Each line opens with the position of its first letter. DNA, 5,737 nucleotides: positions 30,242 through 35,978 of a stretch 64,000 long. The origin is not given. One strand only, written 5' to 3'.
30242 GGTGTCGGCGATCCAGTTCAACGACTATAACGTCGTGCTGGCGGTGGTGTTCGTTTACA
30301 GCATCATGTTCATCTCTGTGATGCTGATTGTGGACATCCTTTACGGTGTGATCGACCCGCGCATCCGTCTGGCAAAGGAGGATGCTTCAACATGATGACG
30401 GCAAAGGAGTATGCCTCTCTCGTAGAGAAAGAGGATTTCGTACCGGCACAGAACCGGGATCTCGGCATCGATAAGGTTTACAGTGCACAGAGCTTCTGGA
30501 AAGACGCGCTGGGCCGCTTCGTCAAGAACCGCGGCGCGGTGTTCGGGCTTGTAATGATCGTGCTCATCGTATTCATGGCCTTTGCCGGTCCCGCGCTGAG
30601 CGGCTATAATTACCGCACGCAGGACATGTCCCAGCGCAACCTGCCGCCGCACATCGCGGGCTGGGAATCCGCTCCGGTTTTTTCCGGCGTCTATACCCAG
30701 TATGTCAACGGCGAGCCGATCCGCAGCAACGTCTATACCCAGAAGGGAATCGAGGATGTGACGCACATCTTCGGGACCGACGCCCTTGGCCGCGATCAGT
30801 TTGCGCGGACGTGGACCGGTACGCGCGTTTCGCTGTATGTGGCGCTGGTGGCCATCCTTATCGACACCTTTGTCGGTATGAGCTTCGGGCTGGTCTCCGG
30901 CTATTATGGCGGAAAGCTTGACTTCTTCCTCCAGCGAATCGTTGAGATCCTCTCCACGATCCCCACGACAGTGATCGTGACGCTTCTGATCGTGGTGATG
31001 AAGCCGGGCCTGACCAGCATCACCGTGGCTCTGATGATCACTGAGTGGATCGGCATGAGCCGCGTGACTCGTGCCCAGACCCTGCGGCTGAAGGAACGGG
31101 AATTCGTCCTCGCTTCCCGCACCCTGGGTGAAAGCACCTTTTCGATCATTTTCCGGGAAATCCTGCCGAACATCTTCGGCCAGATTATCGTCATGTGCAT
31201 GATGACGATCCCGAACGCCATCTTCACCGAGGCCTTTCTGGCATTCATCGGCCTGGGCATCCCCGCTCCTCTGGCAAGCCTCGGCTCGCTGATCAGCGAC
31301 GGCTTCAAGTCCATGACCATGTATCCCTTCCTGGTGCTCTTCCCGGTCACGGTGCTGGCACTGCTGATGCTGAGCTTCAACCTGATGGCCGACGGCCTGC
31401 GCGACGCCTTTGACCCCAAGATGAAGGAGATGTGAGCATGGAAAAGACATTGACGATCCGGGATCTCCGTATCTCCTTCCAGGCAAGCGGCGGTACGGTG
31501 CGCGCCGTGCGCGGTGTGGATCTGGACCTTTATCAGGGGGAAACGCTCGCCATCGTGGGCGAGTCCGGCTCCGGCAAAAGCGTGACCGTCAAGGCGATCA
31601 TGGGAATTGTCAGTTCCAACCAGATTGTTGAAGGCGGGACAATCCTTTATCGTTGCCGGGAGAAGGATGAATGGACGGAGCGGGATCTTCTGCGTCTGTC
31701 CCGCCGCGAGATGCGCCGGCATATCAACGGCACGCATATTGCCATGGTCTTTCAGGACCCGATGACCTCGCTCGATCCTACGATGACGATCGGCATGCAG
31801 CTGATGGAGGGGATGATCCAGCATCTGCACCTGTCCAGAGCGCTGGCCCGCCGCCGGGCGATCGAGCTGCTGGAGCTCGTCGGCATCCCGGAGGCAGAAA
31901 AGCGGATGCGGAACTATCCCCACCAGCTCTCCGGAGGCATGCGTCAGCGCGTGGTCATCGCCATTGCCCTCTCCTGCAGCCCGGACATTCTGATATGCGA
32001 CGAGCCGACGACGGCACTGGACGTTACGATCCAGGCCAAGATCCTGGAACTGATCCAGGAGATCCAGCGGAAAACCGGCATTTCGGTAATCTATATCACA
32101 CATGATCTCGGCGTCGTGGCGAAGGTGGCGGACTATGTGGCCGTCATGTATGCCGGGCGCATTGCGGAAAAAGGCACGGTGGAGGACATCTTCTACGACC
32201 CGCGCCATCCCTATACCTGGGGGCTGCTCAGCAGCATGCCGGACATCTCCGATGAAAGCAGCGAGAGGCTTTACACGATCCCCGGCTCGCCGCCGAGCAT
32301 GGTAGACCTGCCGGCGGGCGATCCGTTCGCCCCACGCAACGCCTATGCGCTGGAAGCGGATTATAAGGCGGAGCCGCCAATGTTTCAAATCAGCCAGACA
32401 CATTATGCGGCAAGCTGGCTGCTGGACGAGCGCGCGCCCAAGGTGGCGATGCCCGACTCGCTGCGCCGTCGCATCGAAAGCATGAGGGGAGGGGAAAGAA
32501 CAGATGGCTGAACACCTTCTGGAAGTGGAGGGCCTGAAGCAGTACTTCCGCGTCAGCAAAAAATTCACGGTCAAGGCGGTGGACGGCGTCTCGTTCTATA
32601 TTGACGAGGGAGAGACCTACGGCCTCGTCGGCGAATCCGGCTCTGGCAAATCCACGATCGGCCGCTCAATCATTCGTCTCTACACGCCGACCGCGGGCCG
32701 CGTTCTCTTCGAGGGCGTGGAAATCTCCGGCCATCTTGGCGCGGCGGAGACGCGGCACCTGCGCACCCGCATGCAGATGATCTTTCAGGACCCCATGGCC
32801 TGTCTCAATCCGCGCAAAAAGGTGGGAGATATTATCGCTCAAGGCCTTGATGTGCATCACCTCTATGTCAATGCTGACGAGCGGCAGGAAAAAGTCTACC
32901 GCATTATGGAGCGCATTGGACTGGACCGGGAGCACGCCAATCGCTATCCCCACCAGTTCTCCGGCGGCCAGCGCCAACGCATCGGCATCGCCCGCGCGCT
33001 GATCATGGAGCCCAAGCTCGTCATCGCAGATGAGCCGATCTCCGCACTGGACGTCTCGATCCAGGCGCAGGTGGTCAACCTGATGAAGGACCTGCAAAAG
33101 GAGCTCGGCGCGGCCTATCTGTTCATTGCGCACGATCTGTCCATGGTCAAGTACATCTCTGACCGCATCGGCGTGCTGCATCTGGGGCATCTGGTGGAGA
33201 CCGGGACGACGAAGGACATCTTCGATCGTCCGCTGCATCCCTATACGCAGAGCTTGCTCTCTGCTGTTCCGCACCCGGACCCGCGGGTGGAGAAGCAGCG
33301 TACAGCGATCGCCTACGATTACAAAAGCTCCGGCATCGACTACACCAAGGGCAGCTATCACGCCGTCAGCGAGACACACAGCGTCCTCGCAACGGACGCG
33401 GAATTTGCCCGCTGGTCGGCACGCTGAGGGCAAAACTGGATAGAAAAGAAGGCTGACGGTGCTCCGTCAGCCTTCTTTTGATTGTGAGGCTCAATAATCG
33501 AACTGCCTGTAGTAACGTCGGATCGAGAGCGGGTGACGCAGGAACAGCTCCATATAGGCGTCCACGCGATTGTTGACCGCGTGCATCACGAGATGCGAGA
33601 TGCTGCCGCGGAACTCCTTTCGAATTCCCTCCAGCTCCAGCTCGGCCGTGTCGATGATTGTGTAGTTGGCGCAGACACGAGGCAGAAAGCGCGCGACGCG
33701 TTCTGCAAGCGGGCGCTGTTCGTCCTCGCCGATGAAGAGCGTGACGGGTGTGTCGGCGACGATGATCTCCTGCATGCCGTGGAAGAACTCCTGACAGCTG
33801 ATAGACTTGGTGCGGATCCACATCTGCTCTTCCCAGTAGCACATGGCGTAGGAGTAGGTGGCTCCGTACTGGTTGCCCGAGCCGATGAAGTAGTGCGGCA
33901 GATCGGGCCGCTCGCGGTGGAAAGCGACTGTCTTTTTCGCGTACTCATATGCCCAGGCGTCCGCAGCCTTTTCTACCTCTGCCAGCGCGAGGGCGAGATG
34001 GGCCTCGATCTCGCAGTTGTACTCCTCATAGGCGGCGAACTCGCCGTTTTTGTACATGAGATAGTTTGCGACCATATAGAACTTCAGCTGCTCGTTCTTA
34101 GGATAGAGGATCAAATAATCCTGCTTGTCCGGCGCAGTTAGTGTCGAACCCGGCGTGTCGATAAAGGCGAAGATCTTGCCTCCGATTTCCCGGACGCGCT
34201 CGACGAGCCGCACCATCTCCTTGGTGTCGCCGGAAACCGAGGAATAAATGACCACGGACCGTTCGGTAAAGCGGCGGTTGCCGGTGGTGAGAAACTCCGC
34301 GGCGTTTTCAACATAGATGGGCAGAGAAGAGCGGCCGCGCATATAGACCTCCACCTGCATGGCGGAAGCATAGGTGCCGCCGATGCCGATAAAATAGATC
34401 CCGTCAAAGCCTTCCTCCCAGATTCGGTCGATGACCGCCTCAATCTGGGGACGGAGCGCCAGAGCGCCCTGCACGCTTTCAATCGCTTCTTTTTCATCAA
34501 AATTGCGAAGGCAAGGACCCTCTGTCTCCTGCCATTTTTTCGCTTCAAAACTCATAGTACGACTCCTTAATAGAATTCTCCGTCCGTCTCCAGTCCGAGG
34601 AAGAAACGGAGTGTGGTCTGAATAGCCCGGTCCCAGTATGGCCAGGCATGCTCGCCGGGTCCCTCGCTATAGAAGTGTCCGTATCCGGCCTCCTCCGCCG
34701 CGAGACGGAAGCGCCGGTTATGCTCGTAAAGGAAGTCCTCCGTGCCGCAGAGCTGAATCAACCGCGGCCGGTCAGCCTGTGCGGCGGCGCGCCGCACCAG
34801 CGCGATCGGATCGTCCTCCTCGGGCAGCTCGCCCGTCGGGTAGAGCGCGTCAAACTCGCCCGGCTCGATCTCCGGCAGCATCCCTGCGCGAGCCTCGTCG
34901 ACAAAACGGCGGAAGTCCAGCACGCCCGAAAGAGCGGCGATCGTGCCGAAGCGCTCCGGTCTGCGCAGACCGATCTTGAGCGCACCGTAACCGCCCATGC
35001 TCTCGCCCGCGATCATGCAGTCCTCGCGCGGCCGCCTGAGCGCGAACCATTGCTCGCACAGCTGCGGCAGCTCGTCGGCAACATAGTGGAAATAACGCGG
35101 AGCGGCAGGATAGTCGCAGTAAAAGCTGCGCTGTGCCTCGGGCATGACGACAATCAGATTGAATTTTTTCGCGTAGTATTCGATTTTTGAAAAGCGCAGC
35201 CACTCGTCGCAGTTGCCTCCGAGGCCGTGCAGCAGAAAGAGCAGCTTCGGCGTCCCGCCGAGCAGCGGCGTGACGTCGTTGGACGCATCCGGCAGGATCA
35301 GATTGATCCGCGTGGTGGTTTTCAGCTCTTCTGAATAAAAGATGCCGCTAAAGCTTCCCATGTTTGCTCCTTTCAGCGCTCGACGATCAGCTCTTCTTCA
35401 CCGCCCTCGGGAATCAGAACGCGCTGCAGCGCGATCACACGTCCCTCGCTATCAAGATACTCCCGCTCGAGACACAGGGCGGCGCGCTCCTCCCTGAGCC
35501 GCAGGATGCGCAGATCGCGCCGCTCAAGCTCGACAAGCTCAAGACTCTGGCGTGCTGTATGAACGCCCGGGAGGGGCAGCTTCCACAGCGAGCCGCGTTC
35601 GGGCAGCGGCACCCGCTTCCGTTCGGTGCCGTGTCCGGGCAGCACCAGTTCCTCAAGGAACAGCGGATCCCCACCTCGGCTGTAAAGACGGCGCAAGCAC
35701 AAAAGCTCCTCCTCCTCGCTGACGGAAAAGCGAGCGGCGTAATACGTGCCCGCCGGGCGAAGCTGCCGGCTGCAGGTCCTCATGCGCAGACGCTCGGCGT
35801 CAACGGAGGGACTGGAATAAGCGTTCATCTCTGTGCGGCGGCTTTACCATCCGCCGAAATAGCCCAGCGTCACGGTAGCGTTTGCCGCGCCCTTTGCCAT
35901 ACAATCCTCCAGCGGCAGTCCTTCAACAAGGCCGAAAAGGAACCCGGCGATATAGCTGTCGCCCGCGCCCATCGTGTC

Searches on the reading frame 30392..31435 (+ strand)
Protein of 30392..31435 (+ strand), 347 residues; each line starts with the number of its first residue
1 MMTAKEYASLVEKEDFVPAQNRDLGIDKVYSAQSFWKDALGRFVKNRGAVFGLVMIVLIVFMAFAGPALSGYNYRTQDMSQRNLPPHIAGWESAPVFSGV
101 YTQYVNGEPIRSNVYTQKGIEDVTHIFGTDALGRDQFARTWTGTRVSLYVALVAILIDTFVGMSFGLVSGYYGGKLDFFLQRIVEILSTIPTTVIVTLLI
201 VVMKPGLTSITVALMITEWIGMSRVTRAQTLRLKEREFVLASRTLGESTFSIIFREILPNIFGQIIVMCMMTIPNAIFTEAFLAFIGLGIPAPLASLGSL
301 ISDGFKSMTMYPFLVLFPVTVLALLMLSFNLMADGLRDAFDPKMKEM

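Call 11: search_protein_families(library=pfam, proteins=[window:30392-31435:+])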
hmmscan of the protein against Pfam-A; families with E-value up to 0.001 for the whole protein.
window:30392-31435:+ (347 aa): 2 families
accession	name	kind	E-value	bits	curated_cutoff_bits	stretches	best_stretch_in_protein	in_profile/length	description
PF00528.27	BPD_transp_1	-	9.1e-31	107.4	26.4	1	162-345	1-183/184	Binding-protein-dependent transport system inner membrane component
PF12911.12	OppC_N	-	5.6e-19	68.2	23.9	1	34-86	1-53/53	N-terminal TM domain of oligopeptide transport permease C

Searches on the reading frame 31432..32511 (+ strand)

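Call 11: search_protein_families(library=pfam, proteins=[window:31432-32511:+])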
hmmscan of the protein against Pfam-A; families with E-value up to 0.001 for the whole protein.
window:31432-32511:+ (359 aa): 5 families
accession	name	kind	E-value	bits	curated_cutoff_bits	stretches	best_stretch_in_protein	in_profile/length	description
PF00005.33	ABC_tran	-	1.2e-29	104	25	1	27-194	2-137/137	ABC transporter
PF08352.17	oligo_HPY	-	1.2e-14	54.9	27.1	1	246-307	2-62/65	Oligopeptide/dipeptide transporter, C-terminal region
PF13304.12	AAA_21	-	2.6e-09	38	27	1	163-229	235-303/304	AAA domain, putative AbiEii toxin, Type IV TA system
PF02463.25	SMC_N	-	2.9e-06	27.3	40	1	37-240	25-213/220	RecF/RecN/SMC N terminal domain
PF13401.12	AAA_22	-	4.8e-05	24.1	27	0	38-160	7-65/130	AAA domain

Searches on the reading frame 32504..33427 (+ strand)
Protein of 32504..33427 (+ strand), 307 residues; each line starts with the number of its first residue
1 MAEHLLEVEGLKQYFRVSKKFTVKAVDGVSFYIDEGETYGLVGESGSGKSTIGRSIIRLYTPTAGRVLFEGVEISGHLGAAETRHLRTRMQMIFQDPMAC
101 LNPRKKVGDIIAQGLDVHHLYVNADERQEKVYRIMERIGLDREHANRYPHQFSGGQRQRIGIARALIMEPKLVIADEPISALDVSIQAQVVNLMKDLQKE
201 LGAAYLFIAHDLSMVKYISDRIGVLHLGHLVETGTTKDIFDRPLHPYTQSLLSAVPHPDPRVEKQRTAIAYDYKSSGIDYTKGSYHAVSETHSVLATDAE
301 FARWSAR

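Call 11: search_protein_families(library=pfam, proteins=[window:32504-33427:+])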
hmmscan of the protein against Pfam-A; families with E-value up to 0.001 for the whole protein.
window:32504-33427:+ (307 aa): 4 families
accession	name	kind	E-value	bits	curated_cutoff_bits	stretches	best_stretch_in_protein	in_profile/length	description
PF00005.33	ABC_tran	-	7.3e-35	121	25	1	27-179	2-136/137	ABC transporter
PF08352.17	oligo_HPY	-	6.1e-10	39.8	27.1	1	231-263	1-33/65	Oligopeptide/dipeptide transporter, C-terminal region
PF02463.25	SMC_N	-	0.00017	21.5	40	1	40-226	28-213/220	RecF/RecN/SMC N terminal domain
PF13304.12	AAA_21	-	0.00045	20.8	27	0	146-199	232-288/304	AAA domain, putative AbiEii toxin, Type IV TA system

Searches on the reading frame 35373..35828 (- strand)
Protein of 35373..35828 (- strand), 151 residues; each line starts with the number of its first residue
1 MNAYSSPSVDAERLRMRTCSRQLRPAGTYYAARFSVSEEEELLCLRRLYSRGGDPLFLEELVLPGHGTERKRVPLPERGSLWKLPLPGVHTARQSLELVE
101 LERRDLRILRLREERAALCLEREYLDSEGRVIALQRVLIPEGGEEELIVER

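Call 11: search_protein_families(library=pfam, proteins=[window:35373-35828:-])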
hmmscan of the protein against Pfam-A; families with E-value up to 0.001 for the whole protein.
window:35373-35828:- (151 aa): 1 family
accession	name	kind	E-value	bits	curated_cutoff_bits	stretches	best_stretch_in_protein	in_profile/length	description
PF07702.18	UTRA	-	2.2e-09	37.7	23.8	1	14-65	6-57/141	UTRA domain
